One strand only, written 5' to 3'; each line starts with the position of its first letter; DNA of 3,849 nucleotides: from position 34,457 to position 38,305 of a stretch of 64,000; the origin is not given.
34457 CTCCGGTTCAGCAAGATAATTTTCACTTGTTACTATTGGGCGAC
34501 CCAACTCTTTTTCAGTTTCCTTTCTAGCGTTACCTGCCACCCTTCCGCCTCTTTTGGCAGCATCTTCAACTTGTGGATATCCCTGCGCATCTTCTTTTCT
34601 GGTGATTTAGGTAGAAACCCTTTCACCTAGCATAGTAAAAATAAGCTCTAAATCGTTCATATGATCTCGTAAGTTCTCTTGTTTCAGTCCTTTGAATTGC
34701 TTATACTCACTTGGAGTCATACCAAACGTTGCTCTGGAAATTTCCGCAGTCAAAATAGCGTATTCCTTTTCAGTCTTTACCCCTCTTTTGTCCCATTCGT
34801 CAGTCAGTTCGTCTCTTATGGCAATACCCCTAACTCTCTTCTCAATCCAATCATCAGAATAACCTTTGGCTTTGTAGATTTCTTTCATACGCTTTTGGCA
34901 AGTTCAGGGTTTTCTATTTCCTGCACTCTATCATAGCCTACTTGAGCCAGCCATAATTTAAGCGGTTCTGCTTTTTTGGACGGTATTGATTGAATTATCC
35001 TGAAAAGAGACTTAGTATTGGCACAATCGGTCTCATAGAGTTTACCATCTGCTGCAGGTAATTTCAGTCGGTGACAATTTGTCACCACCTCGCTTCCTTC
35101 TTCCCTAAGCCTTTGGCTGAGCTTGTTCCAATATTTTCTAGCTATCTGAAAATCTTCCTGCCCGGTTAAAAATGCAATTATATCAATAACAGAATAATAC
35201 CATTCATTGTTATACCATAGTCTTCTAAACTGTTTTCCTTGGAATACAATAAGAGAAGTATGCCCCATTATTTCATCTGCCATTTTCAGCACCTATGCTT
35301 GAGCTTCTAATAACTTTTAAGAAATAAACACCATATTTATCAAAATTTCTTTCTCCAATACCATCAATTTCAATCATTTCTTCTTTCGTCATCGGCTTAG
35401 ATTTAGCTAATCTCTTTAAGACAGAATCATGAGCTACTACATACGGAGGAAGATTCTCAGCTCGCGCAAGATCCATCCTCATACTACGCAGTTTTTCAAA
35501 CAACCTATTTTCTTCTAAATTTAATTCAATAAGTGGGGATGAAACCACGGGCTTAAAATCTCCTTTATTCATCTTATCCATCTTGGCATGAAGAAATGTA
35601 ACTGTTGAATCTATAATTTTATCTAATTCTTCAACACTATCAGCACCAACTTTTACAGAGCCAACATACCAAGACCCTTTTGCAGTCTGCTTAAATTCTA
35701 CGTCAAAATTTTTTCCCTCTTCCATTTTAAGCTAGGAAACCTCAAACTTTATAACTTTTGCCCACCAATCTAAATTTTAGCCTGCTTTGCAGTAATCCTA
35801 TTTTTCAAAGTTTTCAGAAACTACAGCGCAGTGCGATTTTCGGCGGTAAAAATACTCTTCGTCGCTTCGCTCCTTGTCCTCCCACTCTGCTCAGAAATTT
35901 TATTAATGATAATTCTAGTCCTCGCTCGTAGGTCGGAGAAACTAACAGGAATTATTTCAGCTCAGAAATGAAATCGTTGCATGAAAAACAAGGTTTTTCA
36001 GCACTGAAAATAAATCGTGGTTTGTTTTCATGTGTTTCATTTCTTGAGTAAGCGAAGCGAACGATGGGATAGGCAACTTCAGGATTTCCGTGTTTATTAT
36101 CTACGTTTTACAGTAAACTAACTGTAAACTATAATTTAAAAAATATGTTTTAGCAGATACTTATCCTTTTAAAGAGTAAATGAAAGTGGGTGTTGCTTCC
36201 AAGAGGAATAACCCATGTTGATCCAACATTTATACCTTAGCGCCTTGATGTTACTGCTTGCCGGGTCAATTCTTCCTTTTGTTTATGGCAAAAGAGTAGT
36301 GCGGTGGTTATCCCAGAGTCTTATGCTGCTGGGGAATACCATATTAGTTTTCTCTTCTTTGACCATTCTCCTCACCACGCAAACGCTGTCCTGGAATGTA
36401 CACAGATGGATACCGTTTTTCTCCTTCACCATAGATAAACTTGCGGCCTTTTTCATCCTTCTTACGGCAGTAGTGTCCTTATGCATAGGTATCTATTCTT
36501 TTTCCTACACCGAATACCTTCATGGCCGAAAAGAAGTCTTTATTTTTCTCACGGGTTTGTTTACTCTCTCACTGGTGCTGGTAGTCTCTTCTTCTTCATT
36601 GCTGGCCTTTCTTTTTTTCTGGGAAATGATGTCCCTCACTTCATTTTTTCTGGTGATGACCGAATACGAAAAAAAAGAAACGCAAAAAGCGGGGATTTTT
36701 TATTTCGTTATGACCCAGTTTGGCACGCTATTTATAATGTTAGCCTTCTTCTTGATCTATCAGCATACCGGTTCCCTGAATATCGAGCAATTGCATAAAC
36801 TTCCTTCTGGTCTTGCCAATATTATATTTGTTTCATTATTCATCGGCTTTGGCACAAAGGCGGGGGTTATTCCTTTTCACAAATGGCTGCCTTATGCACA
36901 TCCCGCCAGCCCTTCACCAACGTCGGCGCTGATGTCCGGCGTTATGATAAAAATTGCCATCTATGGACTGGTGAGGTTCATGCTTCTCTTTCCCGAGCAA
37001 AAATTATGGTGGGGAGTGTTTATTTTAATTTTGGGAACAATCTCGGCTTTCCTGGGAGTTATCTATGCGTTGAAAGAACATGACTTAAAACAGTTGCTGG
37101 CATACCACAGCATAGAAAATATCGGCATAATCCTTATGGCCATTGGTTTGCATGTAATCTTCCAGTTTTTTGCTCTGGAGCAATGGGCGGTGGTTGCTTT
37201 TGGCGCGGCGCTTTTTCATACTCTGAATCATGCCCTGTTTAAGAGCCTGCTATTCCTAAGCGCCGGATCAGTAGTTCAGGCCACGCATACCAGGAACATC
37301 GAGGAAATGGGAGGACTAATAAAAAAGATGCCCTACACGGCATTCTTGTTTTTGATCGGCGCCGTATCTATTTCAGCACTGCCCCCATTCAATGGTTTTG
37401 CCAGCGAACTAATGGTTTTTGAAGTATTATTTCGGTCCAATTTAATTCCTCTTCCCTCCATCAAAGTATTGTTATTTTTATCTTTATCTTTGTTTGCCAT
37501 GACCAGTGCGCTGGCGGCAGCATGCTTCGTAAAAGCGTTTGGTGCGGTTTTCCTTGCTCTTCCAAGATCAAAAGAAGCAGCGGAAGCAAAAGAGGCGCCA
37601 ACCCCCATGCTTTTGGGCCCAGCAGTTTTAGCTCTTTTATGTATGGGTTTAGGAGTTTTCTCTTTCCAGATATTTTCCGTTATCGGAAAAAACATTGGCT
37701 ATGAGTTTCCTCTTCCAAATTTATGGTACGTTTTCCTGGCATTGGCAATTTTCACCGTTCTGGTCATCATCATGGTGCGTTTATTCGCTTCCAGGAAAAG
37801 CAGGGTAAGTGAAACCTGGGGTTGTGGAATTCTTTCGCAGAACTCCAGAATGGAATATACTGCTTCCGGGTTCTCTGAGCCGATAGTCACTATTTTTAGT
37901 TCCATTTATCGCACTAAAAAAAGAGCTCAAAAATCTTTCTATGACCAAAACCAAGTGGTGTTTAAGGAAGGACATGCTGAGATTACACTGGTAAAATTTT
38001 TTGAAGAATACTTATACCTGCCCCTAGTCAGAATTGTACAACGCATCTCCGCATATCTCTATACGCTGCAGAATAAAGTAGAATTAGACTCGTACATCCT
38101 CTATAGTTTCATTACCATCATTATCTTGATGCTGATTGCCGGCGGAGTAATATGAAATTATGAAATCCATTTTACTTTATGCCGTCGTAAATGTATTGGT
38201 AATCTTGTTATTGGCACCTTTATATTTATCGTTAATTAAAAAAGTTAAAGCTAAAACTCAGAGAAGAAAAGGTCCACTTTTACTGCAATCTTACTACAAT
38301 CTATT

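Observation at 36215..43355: Cofactor-less hydrogenase-related (Ehr-like) membrane complex: hyf/nuo-type operon whose catalytic subunits have lost NiFe and FeS ligands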

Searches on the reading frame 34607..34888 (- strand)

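Call 3: search_protein_families(library=pfam, proteins=[window:34607-34888:-], max_evalue=0.01)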
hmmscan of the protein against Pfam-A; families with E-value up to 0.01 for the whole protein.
window:34607-34888:- (93 aa): 0 families

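Call 4: search_protein_families(library=ncbifam, proteins=[window:34607-34888:-], max_evalue=0.01)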
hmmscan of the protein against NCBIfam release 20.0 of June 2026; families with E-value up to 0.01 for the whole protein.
window:34607-34888:- (93 aa): 1 family
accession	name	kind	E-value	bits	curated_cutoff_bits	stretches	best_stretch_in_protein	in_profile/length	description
NF008573.0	PRK11525.1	equivalog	0.00075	18.9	242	1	26-83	150-209/288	DNA damage-inducible protein D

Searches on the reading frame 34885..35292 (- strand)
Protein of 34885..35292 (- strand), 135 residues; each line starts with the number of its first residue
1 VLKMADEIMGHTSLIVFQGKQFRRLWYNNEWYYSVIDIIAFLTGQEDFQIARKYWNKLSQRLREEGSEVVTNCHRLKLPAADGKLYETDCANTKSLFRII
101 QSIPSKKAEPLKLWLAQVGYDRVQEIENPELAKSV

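Call 3: search_protein_families(library=pfam, proteins=[window:34885-35292:-], max_evalue=0.01)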
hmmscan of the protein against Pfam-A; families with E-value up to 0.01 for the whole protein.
window:34885-35292:- (135 aa): 1 family
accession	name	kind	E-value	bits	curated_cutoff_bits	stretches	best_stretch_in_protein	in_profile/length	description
PF02498.22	Bro-N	-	1.2e-08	35.8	25.6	1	21-117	1-92/96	BRO family, N-terminal domain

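Call 4: search_protein_families(library=ncbifam, proteins=[window:34885-35292:-], max_evalue=0.01)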
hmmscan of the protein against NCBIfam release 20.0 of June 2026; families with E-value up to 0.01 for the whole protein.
window:34885-35292:- (135 aa): 0 families

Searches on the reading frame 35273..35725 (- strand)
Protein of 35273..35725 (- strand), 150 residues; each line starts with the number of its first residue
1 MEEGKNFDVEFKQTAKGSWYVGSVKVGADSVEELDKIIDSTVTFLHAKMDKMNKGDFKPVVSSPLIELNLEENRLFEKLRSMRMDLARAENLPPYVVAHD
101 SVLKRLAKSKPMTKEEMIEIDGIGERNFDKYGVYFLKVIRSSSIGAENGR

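Call 3: search_protein_families(library=pfam, proteins=[window:35273-35725:-], max_evalue=0.01)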
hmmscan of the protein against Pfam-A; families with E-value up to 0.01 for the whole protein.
window:35273-35725:- (150 aa): 2 families
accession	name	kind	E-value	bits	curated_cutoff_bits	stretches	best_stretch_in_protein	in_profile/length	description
PF00570.28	HRDC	-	7.1e-21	74.4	23.8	1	73-139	2-68/68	HRDC domain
PF11408.13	Helicase_Sgs1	-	1.6e-06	28.5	22.2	1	75-139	8-71/80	Sgs1 RecQ helicase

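Call 4: search_protein_families(library=ncbifam, proteins=[window:35273-35725:-], max_evalue=0.01)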
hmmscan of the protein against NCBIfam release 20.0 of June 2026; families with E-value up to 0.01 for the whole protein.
window:35273-35725:- (150 aa): 2 families
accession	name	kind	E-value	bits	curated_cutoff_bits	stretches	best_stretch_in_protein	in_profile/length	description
TIGR01389.1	recQ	equivalog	1.4e-21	76.6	640.2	1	70-141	519-590/591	DNA helicase RecQ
NF008279.0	PRK11057.1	equivalog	6.4e-16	57.9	1015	1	72-141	532-601/608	ATP-dependent DNA helicase RecQ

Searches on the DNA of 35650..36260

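Call 54: search_rna_families(source=window, start=35650, end=36260, threshold=evalue, max_evalue=1)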
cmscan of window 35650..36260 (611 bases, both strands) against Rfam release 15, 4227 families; matches with E-value up to 1: 1.
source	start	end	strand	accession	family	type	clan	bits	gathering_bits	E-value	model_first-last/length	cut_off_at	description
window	35965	36043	-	RF00574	SNORD69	Gene; snRNA; snoRNA; CD-box;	-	21.6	37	0.26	1-77/77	no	Small nucleolar RNA SNORD69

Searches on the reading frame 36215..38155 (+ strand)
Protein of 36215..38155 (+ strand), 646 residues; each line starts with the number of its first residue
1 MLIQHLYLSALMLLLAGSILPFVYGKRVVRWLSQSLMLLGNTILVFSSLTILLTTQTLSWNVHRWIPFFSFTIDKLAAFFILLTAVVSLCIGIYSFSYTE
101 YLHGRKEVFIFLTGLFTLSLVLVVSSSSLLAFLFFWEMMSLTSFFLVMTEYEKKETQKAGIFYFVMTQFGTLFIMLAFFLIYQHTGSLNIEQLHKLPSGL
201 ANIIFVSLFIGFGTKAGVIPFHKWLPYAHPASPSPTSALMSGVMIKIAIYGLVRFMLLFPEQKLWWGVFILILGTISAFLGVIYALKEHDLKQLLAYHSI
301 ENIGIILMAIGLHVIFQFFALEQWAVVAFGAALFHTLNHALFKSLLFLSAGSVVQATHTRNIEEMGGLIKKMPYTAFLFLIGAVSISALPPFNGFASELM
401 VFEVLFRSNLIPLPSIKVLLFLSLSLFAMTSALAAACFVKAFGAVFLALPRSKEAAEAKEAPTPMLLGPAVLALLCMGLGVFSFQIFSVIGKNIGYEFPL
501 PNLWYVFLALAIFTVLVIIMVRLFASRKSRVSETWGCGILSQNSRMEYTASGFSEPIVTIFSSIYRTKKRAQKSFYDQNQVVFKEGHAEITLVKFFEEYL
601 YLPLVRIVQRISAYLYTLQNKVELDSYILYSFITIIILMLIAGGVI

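Call 3: search_protein_families(library=pfam, proteins=[window:36215-38155:+], max_evalue=0.01)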
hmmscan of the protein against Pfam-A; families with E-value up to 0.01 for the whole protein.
window:36215-38155:+ (646 aa): 3 families
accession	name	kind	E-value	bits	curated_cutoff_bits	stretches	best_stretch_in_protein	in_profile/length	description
PF00361.26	Proton_antipo_M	-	6.3e-66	223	21.5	1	126-416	1-286/294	NADH:quinone oxidoreductase/Mrp antiporter, TM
PF00662.26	Proton_antipo_N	-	5e-05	23.6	24.5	1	69-98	11-40/51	NADH-Ubiquinone oxidoreductase (complex I), chain 5 N-terminus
PF00420.29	Oxidored_q2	-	0.0002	21.5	26.1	1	110-196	4-93/95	NADH-ubiquinone/plastoquinone oxidoreductase chain 4L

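Call 4: search_protein_families(library=ncbifam, proteins=[window:36215-38155:+], max_evalue=0.01)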
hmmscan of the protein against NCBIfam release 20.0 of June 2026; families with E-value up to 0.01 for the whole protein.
window:36215-38155:+ (646 aa): 74 families (the best 25 are shown)
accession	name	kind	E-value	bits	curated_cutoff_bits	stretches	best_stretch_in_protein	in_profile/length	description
NF006418.0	PRK08667.1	equivalog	1.5e-256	853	794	1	3-645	2-643/644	hydrogenase membrane subunit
NF005086.0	PRK06521.1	equivalog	1.1e-177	592.5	667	2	4-491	5-500/669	hydrogenase 4 subunit B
NF005958.0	PRK08042.1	equivalog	1.1e-85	288.7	727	1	6-569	6-568/608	formate hydrogenlyase subunit 3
NF006240.0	PRK08376.1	subfamily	5.3e-80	269.8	662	1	70-488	85-497/521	putative monovalent cation/H+ antiporter subunit D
NF006419.0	PRK08668.1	equivalog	3.7e-69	234.1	617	1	10-492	7-476/613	NADH dehydrogenase subunit M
NF009310.0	PRK12668.1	equivalog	3.3e-66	224.3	564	1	9-532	8-483/584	Na(+)/H(+) antiporter subunit D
NF005141.0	PRK06590.1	equivalog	1.1e-61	209.5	556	1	6-554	4-541/615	NADH-quinone oxidoreductase subunit L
TIGR01974.1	NDH_I_L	subfamily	4e-58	197.8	407.5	1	15-494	11-489/630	NADH-quinone oxidoreductase subunit L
TIGR01972.1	NDH_I_M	subfamily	1.3e-57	195.6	263.8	1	26-492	24-477/486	NADH-quinone oxidoreductase subunit M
NF009285.0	PRK12645.1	equivalog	1.3e-57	195.6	1028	1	5-483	3-493/804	Na+/H+ antiporter subunit A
NF005097.0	PRK06525.1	equivalog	2.1e-57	194.9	430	1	6-477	4-469/480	hydrogenase 4 subunit D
NF009287.0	PRK12647.1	equivalog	2.7e-57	194.9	937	1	8-602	4-577/773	putative monovalent cation/H+ antiporter subunit A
NF009288.0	PRK12648.1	equivalog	6.4e-56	190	1104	1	12-485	8-473/954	monovalent cation/H+ antiporter subunit A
TIGR00940.1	2a6301s01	subfamily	1.7e-55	188.7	920.45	1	10-487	5-493/793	monovalent cation:proton antiporter subunit A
NF009290.0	PRK12650.1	equivalog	9.3e-55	186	980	1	35-488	33-477/966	DUF4040 family protein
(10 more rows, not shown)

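Call 37: search_solved_structures(query=window:36215-38155:+, max_evalue=1e-20, show_alignments=2)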
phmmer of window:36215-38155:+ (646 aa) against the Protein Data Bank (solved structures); distinct sequences matched with E-value up to 1e-20: 59.
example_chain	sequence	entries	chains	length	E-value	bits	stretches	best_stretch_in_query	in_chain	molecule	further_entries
7z0s_C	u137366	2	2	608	7.9e-76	259.3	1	12-569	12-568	Formate hydrogenlyase subunit 3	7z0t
6cfw_H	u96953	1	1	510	5.6e-53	183.8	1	69-487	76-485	Monovalent cation/H+ antiporter subunit D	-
6z16_A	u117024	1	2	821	2.1e-43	152.2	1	58-481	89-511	Multisubunit Na+/H+ antiporter, A subunit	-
7qru_A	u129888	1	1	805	7.1e-41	143.8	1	14-483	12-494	Na+/H+ antiporter subunit A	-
6hum_F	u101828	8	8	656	2.2e-35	125.7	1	39-427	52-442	NADH dehydrogenase subunit 5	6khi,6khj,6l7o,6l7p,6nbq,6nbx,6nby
7qru_D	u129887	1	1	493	1.9e-34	122.6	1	60-431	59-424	Na+/H+ antiporter subunit D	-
3rko_M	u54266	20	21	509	5.9e-33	117.7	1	59-433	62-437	NADH-QUINONE OXIDOREDUCTASE SUBUNIT M | NADH dehydrogenase I subunit M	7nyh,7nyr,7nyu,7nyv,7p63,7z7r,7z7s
7p61_M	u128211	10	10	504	6e-33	117.6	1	59-433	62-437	NADH dehydrogenase I subunit M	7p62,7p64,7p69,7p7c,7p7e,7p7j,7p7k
3rko_L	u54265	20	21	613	1.4e-32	116.4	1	68-398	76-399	NADH-QUINONE OXIDOREDUCTASE SUBUNIT L | Proton-translocating NADH-quinone oxidoreductase, chain L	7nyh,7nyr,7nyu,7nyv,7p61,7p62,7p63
7z7r_L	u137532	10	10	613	1.4e-32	116.4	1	68-398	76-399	NADH dehydrogenase subunit L | NADH-quinone oxidoreductase subunit L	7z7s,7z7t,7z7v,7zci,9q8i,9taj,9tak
7eu3_F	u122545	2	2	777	1.1e-31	113.5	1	31-398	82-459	NAD(P)H-quinone oxidoreductase subunit F | NADH-plastoquinone oxidoreductase subunit 5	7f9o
7aqw_M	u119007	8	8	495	2.6e-31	112.2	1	18-427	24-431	NADH-ubiquinone oxidoreductase chain 4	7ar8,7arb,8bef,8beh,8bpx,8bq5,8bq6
7ar7_M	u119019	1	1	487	4e-31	111.6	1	19-427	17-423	NADH-ubiquinone oxidoreductase chain 4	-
4he8_L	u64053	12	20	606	4.5e-31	111.4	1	8-474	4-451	NADH-quinone oxidoreductase subunit 12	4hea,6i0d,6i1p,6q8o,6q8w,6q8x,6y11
7d3u_A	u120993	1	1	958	4.6e-31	111.4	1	54-519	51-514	Monovalent Na+/H+ antiporter subunit A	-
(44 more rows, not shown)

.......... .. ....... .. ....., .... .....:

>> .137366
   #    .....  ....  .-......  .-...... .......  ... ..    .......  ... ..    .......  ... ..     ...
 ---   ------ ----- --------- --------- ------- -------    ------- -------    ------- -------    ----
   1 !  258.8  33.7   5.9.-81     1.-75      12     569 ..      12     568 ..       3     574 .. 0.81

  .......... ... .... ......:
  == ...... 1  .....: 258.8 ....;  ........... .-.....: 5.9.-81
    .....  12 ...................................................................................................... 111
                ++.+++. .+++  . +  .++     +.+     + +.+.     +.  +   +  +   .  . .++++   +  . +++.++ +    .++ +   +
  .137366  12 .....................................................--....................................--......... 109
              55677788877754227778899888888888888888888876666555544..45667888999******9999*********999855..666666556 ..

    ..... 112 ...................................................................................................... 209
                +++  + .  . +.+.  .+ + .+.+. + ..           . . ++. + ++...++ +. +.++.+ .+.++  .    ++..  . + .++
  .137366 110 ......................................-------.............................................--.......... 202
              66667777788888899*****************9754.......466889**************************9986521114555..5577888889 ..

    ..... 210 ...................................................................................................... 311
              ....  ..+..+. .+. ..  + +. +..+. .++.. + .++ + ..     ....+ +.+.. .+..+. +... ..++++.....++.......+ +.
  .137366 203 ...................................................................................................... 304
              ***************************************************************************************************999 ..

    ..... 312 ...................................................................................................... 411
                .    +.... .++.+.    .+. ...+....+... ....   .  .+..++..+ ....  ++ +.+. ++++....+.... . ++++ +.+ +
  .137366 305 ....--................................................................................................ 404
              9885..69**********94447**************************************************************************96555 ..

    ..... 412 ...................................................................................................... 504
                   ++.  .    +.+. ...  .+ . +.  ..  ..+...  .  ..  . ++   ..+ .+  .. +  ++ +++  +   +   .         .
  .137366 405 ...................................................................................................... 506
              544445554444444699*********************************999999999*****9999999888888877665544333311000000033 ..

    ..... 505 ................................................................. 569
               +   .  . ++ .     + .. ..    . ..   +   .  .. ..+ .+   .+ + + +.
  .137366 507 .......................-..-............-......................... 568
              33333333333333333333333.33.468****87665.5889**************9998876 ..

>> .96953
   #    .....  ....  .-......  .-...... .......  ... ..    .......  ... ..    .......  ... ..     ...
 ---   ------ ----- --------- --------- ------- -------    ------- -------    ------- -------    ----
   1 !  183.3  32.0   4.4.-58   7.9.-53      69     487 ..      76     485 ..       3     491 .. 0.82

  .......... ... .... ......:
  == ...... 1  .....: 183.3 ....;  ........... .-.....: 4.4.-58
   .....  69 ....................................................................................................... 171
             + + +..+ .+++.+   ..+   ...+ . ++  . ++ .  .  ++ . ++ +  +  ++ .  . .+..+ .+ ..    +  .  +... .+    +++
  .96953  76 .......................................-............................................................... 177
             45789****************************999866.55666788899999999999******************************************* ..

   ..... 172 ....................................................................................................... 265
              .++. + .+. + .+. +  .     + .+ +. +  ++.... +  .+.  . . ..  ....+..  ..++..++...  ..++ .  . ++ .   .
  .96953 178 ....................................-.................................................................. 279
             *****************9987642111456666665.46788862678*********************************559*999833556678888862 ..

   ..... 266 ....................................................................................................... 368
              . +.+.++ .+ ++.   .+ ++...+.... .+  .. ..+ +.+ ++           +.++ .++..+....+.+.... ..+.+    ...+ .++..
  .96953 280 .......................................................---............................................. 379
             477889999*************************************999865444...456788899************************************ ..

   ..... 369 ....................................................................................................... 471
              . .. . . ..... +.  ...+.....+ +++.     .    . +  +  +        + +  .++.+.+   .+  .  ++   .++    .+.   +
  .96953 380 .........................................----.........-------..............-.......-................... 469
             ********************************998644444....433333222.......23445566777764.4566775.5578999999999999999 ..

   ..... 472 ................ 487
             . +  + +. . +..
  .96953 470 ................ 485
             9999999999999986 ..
